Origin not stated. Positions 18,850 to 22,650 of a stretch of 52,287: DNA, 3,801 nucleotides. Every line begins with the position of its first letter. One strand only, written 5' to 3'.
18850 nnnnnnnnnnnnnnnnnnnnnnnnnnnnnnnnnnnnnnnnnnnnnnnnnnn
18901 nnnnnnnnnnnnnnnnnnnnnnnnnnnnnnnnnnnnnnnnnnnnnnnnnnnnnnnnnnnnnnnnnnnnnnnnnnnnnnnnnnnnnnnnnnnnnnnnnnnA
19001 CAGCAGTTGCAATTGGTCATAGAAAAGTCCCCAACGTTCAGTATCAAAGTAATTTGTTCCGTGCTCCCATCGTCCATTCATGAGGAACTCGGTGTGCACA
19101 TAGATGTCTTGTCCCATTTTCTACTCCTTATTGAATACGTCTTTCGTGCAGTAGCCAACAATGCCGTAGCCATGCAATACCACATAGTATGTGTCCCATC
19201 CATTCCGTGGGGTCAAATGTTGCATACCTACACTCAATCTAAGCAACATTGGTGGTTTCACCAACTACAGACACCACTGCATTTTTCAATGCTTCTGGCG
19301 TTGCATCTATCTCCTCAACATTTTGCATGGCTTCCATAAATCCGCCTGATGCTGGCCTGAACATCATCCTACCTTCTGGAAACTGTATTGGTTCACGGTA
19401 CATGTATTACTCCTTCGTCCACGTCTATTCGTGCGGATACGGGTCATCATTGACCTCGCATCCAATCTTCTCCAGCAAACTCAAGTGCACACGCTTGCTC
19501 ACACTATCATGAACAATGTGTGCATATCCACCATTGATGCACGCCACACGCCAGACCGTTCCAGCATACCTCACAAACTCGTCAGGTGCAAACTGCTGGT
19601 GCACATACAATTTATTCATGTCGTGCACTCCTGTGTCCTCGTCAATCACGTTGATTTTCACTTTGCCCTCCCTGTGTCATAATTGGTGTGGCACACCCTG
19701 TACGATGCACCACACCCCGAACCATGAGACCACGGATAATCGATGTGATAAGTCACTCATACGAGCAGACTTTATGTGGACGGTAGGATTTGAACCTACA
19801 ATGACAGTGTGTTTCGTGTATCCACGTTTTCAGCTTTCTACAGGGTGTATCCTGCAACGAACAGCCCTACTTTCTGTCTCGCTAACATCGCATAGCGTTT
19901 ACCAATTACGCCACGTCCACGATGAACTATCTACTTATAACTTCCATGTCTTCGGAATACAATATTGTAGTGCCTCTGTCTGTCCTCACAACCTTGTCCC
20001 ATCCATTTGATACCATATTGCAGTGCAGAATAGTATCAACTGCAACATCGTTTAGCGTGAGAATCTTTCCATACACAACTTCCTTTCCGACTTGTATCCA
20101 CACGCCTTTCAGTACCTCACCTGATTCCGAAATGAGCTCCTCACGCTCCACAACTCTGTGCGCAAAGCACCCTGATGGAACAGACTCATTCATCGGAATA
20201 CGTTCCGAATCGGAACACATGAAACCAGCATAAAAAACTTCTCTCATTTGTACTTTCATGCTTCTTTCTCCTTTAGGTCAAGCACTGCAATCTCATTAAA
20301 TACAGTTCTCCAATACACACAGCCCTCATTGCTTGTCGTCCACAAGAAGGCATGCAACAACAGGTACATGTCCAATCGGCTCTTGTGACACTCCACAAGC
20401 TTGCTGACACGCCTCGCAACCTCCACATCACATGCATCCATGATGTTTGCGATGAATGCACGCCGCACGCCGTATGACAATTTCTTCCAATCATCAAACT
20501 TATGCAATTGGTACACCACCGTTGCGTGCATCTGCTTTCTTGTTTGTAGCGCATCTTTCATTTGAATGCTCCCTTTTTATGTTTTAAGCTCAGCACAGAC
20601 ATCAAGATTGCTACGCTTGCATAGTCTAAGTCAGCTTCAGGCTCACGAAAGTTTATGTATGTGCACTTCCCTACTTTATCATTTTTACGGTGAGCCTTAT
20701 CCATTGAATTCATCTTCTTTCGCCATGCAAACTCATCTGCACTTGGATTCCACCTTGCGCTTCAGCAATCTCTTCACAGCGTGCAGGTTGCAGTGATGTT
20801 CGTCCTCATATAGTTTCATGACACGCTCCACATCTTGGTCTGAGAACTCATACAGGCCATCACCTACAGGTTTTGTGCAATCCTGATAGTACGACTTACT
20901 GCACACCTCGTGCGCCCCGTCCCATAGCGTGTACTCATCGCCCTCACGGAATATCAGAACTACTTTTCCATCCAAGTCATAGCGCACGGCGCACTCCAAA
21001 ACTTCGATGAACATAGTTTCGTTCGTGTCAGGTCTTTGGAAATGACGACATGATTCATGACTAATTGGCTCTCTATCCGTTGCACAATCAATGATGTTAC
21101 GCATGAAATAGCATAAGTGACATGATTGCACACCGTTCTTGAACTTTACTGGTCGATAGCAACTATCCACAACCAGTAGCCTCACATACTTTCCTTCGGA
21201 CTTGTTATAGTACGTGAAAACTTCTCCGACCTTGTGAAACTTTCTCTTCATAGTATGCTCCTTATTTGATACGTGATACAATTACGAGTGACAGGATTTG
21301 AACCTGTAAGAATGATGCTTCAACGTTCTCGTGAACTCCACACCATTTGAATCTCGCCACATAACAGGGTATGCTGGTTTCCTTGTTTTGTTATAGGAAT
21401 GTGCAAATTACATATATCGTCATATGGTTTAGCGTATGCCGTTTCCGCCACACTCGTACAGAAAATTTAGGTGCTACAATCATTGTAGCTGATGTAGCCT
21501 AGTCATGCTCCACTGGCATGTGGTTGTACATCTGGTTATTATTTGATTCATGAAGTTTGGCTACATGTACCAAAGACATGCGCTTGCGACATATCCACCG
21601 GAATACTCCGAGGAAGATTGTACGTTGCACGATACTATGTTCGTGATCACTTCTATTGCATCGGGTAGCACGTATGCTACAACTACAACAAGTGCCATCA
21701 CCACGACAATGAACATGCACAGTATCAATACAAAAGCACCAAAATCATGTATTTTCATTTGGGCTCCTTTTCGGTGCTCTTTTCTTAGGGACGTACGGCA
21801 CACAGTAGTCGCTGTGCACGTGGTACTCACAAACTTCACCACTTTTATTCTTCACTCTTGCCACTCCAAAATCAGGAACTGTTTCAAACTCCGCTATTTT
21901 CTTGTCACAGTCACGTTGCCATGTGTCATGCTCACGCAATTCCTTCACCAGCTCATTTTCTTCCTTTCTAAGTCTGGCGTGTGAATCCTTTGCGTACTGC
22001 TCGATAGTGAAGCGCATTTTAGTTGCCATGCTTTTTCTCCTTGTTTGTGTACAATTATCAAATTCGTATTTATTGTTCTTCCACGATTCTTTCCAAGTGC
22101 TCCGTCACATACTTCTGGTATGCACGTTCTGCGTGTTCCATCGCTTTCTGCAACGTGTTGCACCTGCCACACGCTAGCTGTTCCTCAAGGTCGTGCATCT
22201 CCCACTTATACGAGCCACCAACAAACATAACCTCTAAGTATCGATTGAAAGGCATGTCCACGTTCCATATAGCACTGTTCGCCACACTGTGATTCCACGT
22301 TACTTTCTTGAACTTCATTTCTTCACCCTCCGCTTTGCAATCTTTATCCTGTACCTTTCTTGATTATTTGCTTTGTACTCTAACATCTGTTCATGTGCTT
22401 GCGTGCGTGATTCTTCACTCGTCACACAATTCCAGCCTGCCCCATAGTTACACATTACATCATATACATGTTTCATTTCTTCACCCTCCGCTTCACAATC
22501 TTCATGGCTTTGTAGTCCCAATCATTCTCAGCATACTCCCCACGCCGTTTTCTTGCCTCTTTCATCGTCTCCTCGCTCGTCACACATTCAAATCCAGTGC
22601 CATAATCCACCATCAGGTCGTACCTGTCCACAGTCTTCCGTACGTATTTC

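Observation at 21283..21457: Second tRNA-shaped gene with a roughly 101-nt surplus that shares sequence blocks with the first insert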

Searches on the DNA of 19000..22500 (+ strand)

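Call 6: search_dna_similar(query=window:19000-22500:+, collection=phages, mode=distant)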
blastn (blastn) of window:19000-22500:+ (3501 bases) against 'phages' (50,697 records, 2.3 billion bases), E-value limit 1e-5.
No match.

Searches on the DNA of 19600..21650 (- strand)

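Call 4: search_rna_families(source=window, start=19600, end=21650, threshold=evalue, max_evalue=10, show_alignments=6)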
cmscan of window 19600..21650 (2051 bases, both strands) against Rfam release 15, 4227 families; matches with E-value up to 10: 5.
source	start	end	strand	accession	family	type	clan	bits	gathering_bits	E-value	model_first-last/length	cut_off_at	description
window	19775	19920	-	RF00005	tRNA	Gene; tRNA;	CL00001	41.2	29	8.2e-07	1-71/71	no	tRNA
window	19774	19825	+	RF04354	Plastid-ycf2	Cis-reg;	-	16.5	65.7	5.8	1-75/75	no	Plastid-ycf2 5UTR RNA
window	20682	20789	-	RF01932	bxd_4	Gene; lncRNA;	-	16.3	40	7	1-106/106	no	Bithoraxoid conserved region 4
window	21288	21341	-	RF00005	tRNA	Gene; tRNA;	CL00001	16.1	29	6.9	5-66/71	no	tRNA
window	19744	19795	+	RF01303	sR49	Gene; snRNA; snoRNA; CD-box;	-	15.6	50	7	1-56/56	no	Small nucleolar RNA sR49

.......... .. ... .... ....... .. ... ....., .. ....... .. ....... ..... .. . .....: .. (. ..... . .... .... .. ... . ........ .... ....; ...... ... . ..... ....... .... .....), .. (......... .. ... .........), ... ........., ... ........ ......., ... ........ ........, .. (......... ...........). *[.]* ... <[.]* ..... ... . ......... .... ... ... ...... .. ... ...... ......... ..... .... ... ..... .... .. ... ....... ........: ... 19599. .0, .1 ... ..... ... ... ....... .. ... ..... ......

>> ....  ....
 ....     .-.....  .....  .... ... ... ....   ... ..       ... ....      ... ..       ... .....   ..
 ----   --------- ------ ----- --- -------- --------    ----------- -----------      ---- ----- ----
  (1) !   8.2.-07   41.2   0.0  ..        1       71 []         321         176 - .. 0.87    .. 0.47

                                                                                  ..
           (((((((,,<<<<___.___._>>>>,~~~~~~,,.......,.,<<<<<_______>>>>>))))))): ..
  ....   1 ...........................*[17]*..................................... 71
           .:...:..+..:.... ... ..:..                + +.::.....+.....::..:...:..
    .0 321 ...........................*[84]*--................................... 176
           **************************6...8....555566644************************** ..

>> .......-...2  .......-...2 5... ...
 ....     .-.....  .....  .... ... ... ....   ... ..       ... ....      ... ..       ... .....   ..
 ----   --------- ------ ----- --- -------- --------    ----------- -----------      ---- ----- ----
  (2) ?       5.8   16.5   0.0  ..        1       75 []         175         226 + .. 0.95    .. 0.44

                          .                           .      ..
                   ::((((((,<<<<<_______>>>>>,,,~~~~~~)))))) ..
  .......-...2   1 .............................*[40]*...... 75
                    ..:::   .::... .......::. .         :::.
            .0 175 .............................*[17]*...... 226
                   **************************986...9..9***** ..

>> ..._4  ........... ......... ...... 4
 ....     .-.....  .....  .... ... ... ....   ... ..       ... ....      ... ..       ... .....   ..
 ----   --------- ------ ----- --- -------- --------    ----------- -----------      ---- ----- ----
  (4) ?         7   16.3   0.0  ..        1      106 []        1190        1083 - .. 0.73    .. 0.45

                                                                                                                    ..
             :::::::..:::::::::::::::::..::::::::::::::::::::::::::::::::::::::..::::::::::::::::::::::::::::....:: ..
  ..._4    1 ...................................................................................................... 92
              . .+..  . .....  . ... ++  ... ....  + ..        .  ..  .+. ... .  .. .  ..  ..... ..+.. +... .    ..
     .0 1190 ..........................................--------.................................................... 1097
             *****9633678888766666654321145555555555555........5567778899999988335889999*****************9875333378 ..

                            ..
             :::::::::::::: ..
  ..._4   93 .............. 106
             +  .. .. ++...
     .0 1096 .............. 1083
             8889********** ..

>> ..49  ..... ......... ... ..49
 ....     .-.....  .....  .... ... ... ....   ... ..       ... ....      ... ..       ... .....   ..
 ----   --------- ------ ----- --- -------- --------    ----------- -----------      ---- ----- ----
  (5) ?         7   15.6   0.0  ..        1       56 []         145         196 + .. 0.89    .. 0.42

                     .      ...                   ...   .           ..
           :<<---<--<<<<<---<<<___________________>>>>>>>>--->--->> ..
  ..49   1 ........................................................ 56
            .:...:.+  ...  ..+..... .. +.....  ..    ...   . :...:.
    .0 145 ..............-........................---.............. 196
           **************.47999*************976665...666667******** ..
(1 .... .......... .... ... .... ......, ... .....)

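Call 17: search_rna_families(sources=[L001, L002, L003, L004], threshold=evalue, max_evalue=1)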
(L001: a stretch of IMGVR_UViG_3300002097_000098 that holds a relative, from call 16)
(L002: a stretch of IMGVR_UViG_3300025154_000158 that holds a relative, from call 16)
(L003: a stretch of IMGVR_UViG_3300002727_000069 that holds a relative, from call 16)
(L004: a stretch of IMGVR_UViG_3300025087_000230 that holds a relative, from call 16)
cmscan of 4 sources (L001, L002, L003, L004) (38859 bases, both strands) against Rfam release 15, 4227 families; matches with E-value up to 1: 3.
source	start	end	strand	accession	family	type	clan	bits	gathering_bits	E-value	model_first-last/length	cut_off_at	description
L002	7021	7114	+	RF00005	tRNA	Gene; tRNA;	CL00001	47.1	29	3.7e-07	1-71/71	no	tRNA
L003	7021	7114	+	RF00005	tRNA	Gene; tRNA;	CL00001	47.1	29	3.7e-07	1-71/71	no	tRNA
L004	6373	6466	+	RF00005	tRNA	Gene; tRNA;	CL00001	47.1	29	3.7e-07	1-71/71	no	tRNA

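Call 21: search_rna_families(source=L002, start=5800, end=7250, threshold=evalue, max_evalue=10, show_alignments=4)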
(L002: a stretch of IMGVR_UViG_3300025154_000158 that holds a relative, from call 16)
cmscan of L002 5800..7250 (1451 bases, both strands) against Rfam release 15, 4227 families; matches with E-value up to 10: 9.
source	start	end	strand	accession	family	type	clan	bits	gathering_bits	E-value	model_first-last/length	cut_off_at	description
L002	7021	7114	+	RF00005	tRNA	Gene; tRNA;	CL00001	47.1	29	1.4e-08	1-71/71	no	tRNA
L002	6118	6194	+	RF00134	snoZ196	Gene; snRNA; snoRNA; CD-box;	CL00054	20.7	55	5.4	1-84/84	no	Small nucleolar RNA Z196/R39/R59 family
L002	7020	7114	+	RF02924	skipping-rope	Gene; sRNA;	-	20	36.7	0.13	1-80/80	no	skipping-rope RNA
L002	6463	6583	+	RF01932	bxd_4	Gene; lncRNA;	-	18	40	2.2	1-106/106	no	Bithoraxoid conserved region 4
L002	5823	5847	+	RF02624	BSnc150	Gene; sRNA;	-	17.9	73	3.8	1-44/44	no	Brucella sRNA 150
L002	7094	7145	-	RF01303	sR49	Gene; snRNA; snoRNA; CD-box;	-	16.6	50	2.6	1-56/56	no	Small nucleolar RNA sR49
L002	6913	6979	+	RF01940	hvt-mir-H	Gene; miRNA;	-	14.9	96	7.9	1-64/64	no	hvt-mir-H9 microRNA precursor family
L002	6319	6380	+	RF01763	Guanidine-III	Cis-reg; riboswitch;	-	14.2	36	4.9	1-67/67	no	Guanidine-III riboswitch aptamer (yKKC-III)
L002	6432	6564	+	RF02191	TCL6_1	Gene; lncRNA;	-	13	60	6.6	1-113/113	no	T-cell leukemia/lymphoma 6 conserved region 1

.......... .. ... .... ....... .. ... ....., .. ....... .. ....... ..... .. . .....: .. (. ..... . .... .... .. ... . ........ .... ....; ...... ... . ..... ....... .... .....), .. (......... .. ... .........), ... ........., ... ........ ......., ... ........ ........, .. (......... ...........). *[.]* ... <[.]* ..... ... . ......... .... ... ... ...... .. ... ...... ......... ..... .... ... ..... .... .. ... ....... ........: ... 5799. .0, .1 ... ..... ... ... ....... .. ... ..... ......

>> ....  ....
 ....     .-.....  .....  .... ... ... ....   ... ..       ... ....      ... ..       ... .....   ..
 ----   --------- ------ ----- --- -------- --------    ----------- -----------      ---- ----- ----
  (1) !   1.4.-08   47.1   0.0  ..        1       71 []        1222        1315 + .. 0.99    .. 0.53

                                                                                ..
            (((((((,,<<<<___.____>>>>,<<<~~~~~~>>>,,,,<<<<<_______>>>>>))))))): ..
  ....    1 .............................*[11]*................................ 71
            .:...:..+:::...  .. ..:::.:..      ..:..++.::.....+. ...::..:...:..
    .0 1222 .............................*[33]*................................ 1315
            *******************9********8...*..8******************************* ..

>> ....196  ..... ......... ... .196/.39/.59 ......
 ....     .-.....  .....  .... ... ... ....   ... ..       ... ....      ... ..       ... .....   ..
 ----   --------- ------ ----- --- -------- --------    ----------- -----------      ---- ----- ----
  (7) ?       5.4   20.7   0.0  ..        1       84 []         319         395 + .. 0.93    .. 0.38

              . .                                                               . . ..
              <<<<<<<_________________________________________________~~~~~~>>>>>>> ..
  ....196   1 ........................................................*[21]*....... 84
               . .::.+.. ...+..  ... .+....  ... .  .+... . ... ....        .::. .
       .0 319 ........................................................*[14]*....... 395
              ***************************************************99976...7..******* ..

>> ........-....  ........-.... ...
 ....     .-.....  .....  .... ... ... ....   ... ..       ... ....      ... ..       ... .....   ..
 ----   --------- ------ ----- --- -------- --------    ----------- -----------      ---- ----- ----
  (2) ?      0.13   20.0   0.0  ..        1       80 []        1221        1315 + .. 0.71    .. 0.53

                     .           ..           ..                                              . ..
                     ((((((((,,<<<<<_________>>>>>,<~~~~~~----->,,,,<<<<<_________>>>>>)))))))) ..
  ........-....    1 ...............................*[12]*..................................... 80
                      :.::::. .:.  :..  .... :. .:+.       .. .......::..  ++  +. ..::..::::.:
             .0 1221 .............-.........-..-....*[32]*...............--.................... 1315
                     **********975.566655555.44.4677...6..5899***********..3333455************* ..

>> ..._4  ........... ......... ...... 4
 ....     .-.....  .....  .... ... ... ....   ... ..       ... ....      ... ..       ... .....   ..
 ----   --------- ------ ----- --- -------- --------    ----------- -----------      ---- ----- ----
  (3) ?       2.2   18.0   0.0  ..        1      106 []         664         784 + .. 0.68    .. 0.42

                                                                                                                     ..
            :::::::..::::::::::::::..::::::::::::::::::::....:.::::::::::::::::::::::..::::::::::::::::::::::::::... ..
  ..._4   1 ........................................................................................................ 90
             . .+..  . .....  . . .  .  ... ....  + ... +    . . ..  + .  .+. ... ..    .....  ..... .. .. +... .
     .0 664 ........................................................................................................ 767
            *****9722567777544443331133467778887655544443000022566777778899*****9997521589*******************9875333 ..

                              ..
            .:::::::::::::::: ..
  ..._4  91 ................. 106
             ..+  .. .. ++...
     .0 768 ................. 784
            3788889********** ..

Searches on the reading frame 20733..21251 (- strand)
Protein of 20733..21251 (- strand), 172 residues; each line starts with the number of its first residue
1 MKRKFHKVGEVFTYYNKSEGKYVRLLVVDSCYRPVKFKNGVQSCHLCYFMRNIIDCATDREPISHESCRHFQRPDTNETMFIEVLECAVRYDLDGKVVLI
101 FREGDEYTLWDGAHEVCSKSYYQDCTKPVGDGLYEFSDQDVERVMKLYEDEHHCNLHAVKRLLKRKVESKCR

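Call 15: search_protein_families(library=phrogs, proteins=[window:20733-21251:-], max_evalue=0.001)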
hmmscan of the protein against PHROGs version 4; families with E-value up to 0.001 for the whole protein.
window:20733-21251:- (172 aa): 0 families

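Call 16: find_related_loci(query=window:20733-21251:-, collection=viral_contigs, flank=6000)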
Query window:20733-21251:- (172 aa) in viral_contigs; peptide patterns used: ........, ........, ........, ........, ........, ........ (x = any residue, [..] = any of these).
9 stretches matched a pattern; 4 encode a relative of the query (tblastn E <= 1e-3); 4 distinct loci.
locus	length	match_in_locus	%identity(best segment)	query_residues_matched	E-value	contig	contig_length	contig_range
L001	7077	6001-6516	84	1-172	9e-98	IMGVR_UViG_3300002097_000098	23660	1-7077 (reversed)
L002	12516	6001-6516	84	1-172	9e-98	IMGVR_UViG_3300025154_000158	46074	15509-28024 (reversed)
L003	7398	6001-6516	84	1-172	9e-98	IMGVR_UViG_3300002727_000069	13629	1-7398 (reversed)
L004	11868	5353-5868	84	1-172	9e-98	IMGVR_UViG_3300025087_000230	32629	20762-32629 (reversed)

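Call 32: find_encoding_contigs(protein=window:20733-21251:-, flank=3000, max_places=10)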
Protein window:20733-21251:- (172 aa): 16 contigs read that carry it; 4 places shown.
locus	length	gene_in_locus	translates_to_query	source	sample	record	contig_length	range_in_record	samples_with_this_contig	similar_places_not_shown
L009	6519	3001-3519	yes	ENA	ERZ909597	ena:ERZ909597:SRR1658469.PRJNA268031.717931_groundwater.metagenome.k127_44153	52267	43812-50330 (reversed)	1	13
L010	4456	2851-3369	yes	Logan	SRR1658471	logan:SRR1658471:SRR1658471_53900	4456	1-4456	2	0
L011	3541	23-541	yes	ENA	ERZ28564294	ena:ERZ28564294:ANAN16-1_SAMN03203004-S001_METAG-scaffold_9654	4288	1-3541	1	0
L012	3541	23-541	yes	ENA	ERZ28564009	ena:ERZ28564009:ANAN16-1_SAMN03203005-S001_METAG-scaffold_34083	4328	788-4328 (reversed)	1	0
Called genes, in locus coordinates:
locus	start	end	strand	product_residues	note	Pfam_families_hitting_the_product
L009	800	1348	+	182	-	-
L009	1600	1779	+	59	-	-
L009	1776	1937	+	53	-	-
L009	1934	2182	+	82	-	-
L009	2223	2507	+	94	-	-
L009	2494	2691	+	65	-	-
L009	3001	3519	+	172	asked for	-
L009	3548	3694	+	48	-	-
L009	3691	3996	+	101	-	-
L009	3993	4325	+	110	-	-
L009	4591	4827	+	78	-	-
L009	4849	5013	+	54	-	-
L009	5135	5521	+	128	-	-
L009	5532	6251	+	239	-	-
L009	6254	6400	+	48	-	-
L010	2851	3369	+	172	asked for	-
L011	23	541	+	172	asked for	-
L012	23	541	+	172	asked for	-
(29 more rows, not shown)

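Call 36: find_homologous_proteins(query=window:20733-21251:-, max_evalue=0.001)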
Query window:20733-21251:- (172 aa): 2 proteins with E <= 0.001 among 9 candidates.
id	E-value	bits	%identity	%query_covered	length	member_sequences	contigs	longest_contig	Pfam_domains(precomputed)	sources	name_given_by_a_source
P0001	1.8e-115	401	100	100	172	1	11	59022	-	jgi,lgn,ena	-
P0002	6.0e-94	331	84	99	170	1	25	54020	-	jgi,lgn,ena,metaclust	metaclust:\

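Call 37: find_encoding_contigs(protein=P0002, flank=3000, max_places=10)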
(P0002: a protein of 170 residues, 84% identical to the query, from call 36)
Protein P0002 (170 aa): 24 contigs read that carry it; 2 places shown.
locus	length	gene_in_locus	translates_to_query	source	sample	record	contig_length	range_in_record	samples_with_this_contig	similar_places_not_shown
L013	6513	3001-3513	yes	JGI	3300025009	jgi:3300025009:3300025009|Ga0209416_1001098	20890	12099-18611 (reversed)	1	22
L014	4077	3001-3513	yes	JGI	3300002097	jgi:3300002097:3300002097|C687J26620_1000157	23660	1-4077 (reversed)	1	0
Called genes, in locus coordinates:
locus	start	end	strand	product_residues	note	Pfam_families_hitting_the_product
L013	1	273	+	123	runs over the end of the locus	-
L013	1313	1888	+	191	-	-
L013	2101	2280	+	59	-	-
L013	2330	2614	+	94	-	-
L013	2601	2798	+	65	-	-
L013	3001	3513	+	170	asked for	-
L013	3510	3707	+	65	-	-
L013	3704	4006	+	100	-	-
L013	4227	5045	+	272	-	-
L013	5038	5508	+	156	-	-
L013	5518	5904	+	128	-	-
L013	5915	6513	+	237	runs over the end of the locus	-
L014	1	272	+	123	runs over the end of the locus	-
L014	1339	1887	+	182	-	-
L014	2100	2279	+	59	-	-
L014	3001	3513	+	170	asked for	-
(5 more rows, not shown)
